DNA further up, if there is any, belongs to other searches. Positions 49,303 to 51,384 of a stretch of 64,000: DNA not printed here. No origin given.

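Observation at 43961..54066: Seven translationally coupled genes I cannot match to any described system: Zn-ribbon/TPR/TIR-like protein, three coiled-coil 2-TM paralogues, two small proteins, AAA+ ATPase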

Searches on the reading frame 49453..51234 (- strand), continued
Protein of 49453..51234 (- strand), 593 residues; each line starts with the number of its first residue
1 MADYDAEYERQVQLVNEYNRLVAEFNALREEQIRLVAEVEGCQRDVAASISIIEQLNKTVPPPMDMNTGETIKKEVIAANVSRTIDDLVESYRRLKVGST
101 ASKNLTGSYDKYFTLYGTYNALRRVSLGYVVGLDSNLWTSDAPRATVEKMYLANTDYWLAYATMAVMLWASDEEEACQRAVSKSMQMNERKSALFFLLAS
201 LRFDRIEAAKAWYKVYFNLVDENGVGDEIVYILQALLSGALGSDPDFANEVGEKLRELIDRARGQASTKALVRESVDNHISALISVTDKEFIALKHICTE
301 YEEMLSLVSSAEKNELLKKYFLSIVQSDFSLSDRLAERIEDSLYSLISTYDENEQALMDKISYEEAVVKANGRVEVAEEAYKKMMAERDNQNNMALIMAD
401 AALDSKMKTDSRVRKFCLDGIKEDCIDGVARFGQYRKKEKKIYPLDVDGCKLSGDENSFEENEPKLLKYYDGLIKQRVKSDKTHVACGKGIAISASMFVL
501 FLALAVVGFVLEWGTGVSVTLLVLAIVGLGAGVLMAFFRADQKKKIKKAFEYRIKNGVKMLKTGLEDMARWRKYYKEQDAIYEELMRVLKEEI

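Call 36: fold_search(model_id=the predicted structure, library=pdb)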
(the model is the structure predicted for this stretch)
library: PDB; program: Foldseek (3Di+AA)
matches with E <= 10: 491; with E <= 0.001: 0
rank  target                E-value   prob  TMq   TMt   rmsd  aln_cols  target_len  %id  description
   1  6h2f_E                6.4e-02  0.63  0.12  0.20  26.9       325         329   11  Structure of the pre-pore AhlB of the tripartite alpha-pore forming toxin, AHL, from Aeromonas hydrophila. (released 2019-07-10)
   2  5xw7_A                8.7e-02  0.77  0.14  0.28  20.3       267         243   14  Crystal structure of the flexible tandem repeat domain of bacterial cellulose synthase subunit C (released 2017-11-01)
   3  6h2f_C                1.0e-01  0.25  0.11  0.16  23.2       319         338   15  Structure of the pre-pore AhlB of the tripartite alpha-pore forming toxin, AHL, from Aeromonas hydrophila. (released 2019-07-10)
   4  6h2f_A                1.1e-01  0.47  0.12  0.19  25.5       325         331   12  Structure of the pre-pore AhlB of the tripartite alpha-pore forming toxin, AHL, from Aeromonas hydrophila. (released 2019-07-10)
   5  6grj_A                1.1e-01  0.30  0.11  0.17  22.9       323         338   13  Structure of the AhlB pore of the tripartite alpha-pore forming toxin, AHL, from Aeromonas hydrophila. (released 2019-07-03)
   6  9gaw_P                1.4e-01  0.23  0.14  0.16  35.6       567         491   12  High-resolution structure of the Anaphase-promoting complex/cyclosome (APC/C) bound to co-activator Cdh1 (released 2024-08-14)
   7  6h2f_G                1.5e-01  0.41  0.12  0.19  25.8       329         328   12  Structure of the pre-pore AhlB of the tripartite alpha-pore forming toxin, AHL, from Aeromonas hydrophila. (released 2019-07-10)
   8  7dhg_C                1.5e-01  0.14  0.10  0.13  41.3       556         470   13  Crystal structure of SARS-CoV-2 Orf9b complex with human TOM70 (released 2021-05-12)
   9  7zr1_C                1.5e-01  0.13  0.09  0.07  77.4       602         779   13  Chaetomium thermophilum Mre11-Rad50-Nbs1 complex bound to ATPyS (composite structure) (released 2023-01-11)
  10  6grj_E                1.7e-01  0.41  0.12  0.19  27.0       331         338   11  Structure of the AhlB pore of the tripartite alpha-pore forming toxin, AHL, from Aeromonas hydrophila. (released 2019-07-03)
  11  7a0g_EEE              1.9e-01  0.51  0.14  0.22  25.3       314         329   10  Structure of the SmhB pore of the tripartite alpha-pore forming toxin, Smh, from Serratia marcescens. (released 2021-03-31)
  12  6q6g_Y                1.9e-01  0.23  0.15  0.17  33.7       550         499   11  Cryo-EM structure of the APC/C-Cdc20-Cdk2-cyclinA2-Cks2 complex, the D1 box class (released 2019-09-11)
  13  8f7n                  1.9e-01  0.14  0.09  0.14  54.1       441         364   13  Crystal structure of chemoreceptor McpZ ligand sensing domain (released 2023-07-05)
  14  6grj_H                2.0e-01  0.28  0.11  0.17  23.0       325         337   13  Structure of the AhlB pore of the tripartite alpha-pore forming toxin, AHL, from Aeromonas hydrophila. (released 2019-07-03)
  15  6q6g_O                2.0e-01  0.18  0.13  0.12  31.1       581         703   12  Cryo-EM structure of the APC/C-Cdc20-Cdk2-cyclinA2-Cks2 complex, the D1 box class (released 2019-09-11)
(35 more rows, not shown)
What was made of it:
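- On Tripartite alpha-pore-forming toxins (AhlABC/Smh/Mak): These are the top Foldseek hits, but at E 0.06-0.5, TM 0.11-0.28 and rmsd > 15 A (call 36).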

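Call 37: find_related_loci(query=A1, collection=genome_contigs, flank=10000)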
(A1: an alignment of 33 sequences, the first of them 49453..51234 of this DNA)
Query A1 (593 aa) in genome_contigs; peptide patterns used: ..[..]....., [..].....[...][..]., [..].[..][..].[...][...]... (x = any residue, [..] = any of these).
187 stretches matched a pattern; 94 encode a relative of the query (tblastn E <= 1e-3); the best 80 are kept; 80 distinct loci.
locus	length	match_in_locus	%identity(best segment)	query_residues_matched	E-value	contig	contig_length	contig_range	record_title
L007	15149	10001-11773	74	1-593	0e+0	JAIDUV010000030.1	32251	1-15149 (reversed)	MAG: Clostridia bacterium isolate SC0369_comb_17 SC0369_comb_17_contig_30, whole genome shotgun sequence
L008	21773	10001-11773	58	1-591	0e+0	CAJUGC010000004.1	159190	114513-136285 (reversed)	MAG TPA_asm: uncultured Christensenella sp. isolate MGBC137892 genome assembly, contig: MGBC137892.4, whole genome shotg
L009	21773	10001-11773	58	1-591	0e+0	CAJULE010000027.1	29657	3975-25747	MAG TPA_asm: uncultured Christensenellaceae bacterium isolate MGBC157735 genome assembly, contig: MGBC157735.27, whole g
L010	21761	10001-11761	56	5-591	0e+0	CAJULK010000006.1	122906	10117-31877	MAG TPA_asm: uncultured Christensenellaceae bacterium isolate MGBC159740 genome assembly, contig: MGBC159740.6, whole ge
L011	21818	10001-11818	52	1-593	0e+0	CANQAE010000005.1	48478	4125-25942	MAG: uncultured Clostridia bacterium isolate Lapin-001__bin83 genome assembly, contig: Lapin-001__NODE_992_length_48478_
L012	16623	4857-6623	57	1-591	0e+0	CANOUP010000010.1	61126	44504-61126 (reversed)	MAG TPA_asm: uncultured Clostridia bacterium isolate SRR15604581_bin.35_metawrap_v1.3_MAG genome assembly, contig: NODE.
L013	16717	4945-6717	53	4-593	0e+0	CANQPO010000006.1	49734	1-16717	MAG: uncultured Clostridia bacterium isolate Lapin-012__bin43 genome assembly, contig: Lapin-012__NODE_1254_length_49734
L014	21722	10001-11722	36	5-591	3e-108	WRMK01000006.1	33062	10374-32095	MAG: Oscillospiraceae bacterium isolate Th196P3bin75 Ga0099364_10001975, whole genome shotgun sequence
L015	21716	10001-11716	37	7-590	2e-103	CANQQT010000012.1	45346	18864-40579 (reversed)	MAG: uncultured Clostridia bacterium isolate Lapin-008__bin73 genome assembly, contig: Lapin-008__NODE_998_length_45346_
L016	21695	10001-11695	37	13-589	6e-103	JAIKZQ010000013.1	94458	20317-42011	MAG: Lachnospiraceae bacterium isolate RUI511 k141_7250239_flag=0_multi=29.8856_len=94458, whole genome shotgun sequence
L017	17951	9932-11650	34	7-591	8e-99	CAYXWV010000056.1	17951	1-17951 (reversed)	MAG TPA_asm: uncultured Anaerolinea sp. isolate SRP192927_co3_446 genome assembly, contig: NODE_6868_length_17951_cov_58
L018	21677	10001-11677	35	20-590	6e-98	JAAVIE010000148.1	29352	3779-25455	MAG: Oscillospiraceae bacterium isolate Mgla_MAG_0-bin_16 c_000000091888, whole genome shotgun sequence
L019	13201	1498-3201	36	5-580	6e-97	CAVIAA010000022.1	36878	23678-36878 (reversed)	Acutalibacteraceae bacterium isolate H07676-L1_cleanbin_000040 genome assembly, contig: Spades_H07676-L1_contig_803, who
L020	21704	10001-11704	36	5-580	6e-97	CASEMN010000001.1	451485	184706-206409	uncultured Oscillospiraceae bacterium isolate O76_L3_328328_idba_bin.61 genome assembly, contig: O76_L3_328328_idba_bin.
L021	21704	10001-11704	36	5-580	4e-96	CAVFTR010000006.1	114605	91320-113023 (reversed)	bacterium isolate G02651-L1_cleanbin_000005 genome assembly, contig: Spades_G02651-L1_contig_72, whole genome shotgun se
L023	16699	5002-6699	34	13-590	5e-94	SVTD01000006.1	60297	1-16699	MAG: Oscillospiraceae bacterium isolate SIG686 NODE_12036_length_60297_cov_2.778378, whole genome shotgun sequence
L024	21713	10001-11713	34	7-589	9e-93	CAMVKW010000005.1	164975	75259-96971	MAG TPA_asm: uncultured Lachnospiraceae bacterium isolate SRR8387721_bin.39_metaWRAP_v1.3_MAG genome assembly, contig: E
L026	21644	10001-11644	35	13-579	7e-93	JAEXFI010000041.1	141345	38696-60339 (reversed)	MAG: Bacillota bacterium isolate OH_HBB_241 k127_1004081, whole genome shotgun sequence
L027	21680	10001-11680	34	13-580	2e-92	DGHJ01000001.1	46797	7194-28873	MAG TPA_asm: Oscillospiraceae bacterium UBA3851 UBA3851_contig_25605, whole genome shotgun sequence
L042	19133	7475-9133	34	20-585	2e-88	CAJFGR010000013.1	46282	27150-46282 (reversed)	uncultured Ruminococcus sp. isolate Chicken_15_mag_173 genome assembly, contig: MAGpy_11413_15_idba_bin_173_fascaffold_1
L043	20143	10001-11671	33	7-578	3e-88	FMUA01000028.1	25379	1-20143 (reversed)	Ruminococcaceae bacterium P7 genome assembly, contig: IE30DRAFT_scaffold00027.27, whole genome shotgun sequence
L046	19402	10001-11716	33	1-591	6e-88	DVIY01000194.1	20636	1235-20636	MAG TPA_asm: Candidatus Gallacutalibacter pullistercoris isolate 13869 ChiHcolR5__C267293_L20636_SRR6323280, whole genom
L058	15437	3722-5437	33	1-591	3e-86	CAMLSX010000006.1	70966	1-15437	MAG: uncultured Clostridia bacterium isolate ERR4303155_bin.13_MetaWRAP_v1.1_MAG genome assembly, contig: NODE_244_lengt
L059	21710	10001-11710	32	26-586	4e-86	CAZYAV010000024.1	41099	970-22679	MAG TPA_asm: uncultured Oscillospiraceae bacterium isolate SRP287540_co2_49 genome assembly, contig: NODE_871_length_410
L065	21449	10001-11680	33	1-580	1e-83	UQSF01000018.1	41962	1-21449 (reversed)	uncultured Clostridiales bacterium isolate UMGS596 genome assembly, contig: NODE_658_length_41962_cov_21.111175, whole g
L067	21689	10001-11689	31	17-591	7e-83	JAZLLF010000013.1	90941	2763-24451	MAG: Saccharofermentans sp. isolate T1900044958_TA20190014.MAGScoT_cleanbin_000016 SGB_3881_k141_1782154, whole genome s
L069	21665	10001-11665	33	14-579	8e-82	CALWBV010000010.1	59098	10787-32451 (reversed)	MAG: uncultured Christensenellaceae bacterium isolate BRZ_KS__bin91 genome assembly, contig: BRZ_KS__NODE_726_length_590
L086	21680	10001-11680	34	1-580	7e-97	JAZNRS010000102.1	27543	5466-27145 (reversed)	MAG: Faecousia sp. isolate T1900044813_TS20190279.MAGScoT_cleanbin_000038 SGB_2804_k141_553301, whole genome shotgun seq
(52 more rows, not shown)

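Call 46: search_protein_families(library=pfam, alignment_id=A2, max_evalue=0.05)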
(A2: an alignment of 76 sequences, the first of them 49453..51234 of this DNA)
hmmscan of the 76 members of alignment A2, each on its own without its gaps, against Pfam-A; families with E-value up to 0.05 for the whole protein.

A. member 1, window:49453-51234:- (593 aa): 2 families
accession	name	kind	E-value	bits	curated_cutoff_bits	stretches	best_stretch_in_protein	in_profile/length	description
PF20990.2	DUF2207_C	-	0.00021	21.5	33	1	405-586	64-231/247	Predicted membrane protein (DUF2207) C-terminal domain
PF07332.16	Phage_holin_3_6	-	0.013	16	28.4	1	474-551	22-102/116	Putative Actinobacterial Holin-X, holin superfamily III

B. families by the number of members that match (of 76 scanned): 110 families (the first 25 are shown)
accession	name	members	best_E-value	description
PF20990.2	DUF2207_C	23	0.00021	Predicted membrane protein (DUF2207) C-terminal domain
PF01166.23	TSC22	4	0.0011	TSC-22/dip/bun family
PF12296.13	HsbA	4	0.0017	Hydrophobic surface binding protein A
PF13829.11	DUF4191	4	0.002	Domain of unknown function (DUF4191)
PF07332.16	Phage_holin_3_6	4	0.0066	Putative Actinobacterial Holin-X, holin superfamily III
PF09868.14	DUF2095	4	0.0096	Uncharacterized protein conserved in archaea (DUF2095)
PF05478.16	Prominin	3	0.00091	Prominin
PF06687.17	SUR7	3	0.0014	SUR7/PalI family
PF01724.21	DUF29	3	0.0032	Domain of unknown function DUF29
PF12191.14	stn_TNFRSF12A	3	0.0041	Tumour necrosis factor receptor stn_TNFRSF12A_TNFR domain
PF04108.17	ATG17_like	3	0.0063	Autophagy protein ATG17-like domain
PF18477.7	PIN_9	3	0.0079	PIN like domain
PF19220.6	Rod_CreS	3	0.0079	Crescentin, rod domain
PF14523.12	Syntaxin_2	2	0.00019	Syntaxin-like protein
PF22719.1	SNaCT12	2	0.00063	Short NACHT-associated C-Terminal domain, family 12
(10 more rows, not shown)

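Call 47: search_solved_structures(query=A2, max_evalue=5)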
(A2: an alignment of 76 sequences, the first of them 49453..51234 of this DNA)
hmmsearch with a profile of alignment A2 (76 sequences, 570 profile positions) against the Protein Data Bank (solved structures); distinct sequences matched with E-value up to 5: 81 (the best 60 are shown).
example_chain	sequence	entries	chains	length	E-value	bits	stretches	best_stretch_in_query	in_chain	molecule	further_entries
4zry_B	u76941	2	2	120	8.3e-05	24.7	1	7-90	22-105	Keratin, type II cytoskeletal 1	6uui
3tnu_B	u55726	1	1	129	0.0015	20.5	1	6-90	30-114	Keratin, type II cytoskeletal 5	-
6gao_A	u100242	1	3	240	0.0028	19.6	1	5-83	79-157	Outer capsid protein sigma-1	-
6jfv_B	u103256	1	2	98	0.0038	19.2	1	9-90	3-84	Keratin, type II cytoskeletal 5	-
2jua_A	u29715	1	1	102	0.011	17.6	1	34-78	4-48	de novo protein S836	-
8udg_A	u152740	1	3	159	0.011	17.6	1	25-84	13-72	Hemagglutinin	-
7zqy_A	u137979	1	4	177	0.037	15.9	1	4-86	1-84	DH domain-containing protein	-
3bt6_B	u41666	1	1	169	0.044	15.7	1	25-84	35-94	Influenza B hemagglutinin (HA)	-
4nkj_A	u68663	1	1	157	0.044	15.7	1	25-84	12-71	Hemagglutinin HA2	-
1deb_A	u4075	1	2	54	0.045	15.6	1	5-48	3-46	ADENOMATOUS POLYPOSIS COLI PROTEIN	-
7saf_A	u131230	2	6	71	0.046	15.6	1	7-50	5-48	General control transcription factor GCN4/M protein chimera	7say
6pf2_A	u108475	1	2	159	0.046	15.6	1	4-79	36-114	Myosin, heavy polypeptide 7, cardiac muscle, beta variant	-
2rft_B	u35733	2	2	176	0.05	15.5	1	25-84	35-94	Influenza B hemagglutinin (HA)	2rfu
4fqk_B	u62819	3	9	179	0.052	15.4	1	25-84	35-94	Hemagglutinin HA2 | Hemagglutinin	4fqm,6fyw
6dm9_B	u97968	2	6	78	0.053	15.4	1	9-77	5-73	DHD15_extended_B | DHD15_closed_B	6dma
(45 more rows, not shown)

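Call 57: search_protein_families(library=padloc, proteins=[L006:1053-2285:+, L006:2298-2987:+, L006:3011-5002:+, L006:5023-7743:+, L006:8151-9680:+, L006:9680-9976:+, L006:13402-13575:+, L006:13572-14069:+], max_evalue=0.01)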
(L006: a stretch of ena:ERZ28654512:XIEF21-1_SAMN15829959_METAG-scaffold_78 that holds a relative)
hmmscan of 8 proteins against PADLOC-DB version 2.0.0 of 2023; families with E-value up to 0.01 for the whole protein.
L006:1053-2285:+ (410 aa): 0 families

L006:2298-2987:+ (229 aa): 1 family
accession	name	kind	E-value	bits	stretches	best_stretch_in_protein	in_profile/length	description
PDLC00681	Effector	-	0.0032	15.1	1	73-172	45-142/199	2TM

L006:3011-5002:+ (663 aa): 0 families

L006:5023-7743:+ (906 aa): 9 families
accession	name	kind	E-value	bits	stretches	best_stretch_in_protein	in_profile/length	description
PDLC04140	mad8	-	4.7e-18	63.8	1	412-748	28-287/314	mads_8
PDLC04105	HerA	-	3.5e-13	47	1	643-757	421-532/576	-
PDLC04103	HerA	-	3.1e-11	40.3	1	643-760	443-556/579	-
PDLC04104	HerA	-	1.1e-09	35.6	1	641-759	220-335/379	-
PDLC01055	HerA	-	2.4e-09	34.5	1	601-743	383-507/532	Type III coevolved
PDLC04098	HerA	-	1.8e-06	24.8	1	634-725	520-610/686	-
PDLC02185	HerA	-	2.4e-06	24.6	1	636-763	441-564/585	-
PDLC04106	HerA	-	4.9e-06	23.4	1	641-765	511-633/667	-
PDLC04100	HerA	-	5.3e-06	23.4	1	636-761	434-556/580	-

L006:8151-9680:+ (509 aa): 0 families

L006:9680-9976:+ (98 aa): 0 families

L006:13402-13575:+ (57 aa): 0 families

L006:13572-14069:+ (165 aa): 0 families
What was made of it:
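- HerA-based effector modules are known in defence (call 57).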
